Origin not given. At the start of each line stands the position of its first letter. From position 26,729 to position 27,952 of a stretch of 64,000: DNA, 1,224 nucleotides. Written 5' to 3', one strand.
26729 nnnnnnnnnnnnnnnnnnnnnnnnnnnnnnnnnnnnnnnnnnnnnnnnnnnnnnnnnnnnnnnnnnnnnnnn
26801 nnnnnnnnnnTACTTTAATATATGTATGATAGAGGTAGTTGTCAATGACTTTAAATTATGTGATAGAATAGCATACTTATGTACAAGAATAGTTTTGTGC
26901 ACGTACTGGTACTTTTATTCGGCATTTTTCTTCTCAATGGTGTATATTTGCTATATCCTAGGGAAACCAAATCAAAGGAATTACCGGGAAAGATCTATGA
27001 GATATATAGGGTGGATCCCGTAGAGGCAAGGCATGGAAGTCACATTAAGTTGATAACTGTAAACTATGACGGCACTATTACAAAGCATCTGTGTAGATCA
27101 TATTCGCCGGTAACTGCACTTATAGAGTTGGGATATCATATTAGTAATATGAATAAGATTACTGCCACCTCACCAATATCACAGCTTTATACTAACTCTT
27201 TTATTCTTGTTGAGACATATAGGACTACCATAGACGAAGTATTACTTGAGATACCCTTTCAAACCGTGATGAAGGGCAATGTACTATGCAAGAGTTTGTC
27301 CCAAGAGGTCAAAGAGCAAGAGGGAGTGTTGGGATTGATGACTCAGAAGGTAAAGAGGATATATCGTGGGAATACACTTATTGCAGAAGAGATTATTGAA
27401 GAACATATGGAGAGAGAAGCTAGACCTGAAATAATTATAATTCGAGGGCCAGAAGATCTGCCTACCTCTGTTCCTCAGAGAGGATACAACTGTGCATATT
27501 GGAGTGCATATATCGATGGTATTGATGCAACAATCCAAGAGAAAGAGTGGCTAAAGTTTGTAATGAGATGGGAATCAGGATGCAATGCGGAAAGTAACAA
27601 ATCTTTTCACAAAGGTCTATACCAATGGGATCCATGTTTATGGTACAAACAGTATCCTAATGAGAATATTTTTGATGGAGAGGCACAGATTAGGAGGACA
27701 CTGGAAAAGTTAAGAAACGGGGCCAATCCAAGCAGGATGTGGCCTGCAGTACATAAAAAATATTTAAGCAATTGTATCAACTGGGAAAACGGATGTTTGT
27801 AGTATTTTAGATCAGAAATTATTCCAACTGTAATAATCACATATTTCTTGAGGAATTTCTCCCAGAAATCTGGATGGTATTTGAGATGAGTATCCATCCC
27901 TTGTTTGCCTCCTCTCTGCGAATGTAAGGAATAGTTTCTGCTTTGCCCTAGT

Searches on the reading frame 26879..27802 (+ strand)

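Call 41: search_protein_families(library=pfam, proteins=[window:26879-27802:+], max_evalue=0.1)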
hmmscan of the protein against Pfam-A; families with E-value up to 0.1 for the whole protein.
window:26879-27802:+ (307 aa): 1 family
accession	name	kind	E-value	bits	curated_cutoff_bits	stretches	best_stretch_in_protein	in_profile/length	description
PF07501.17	G5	-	0.0019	18.8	23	1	124-186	9-70/75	G5 domain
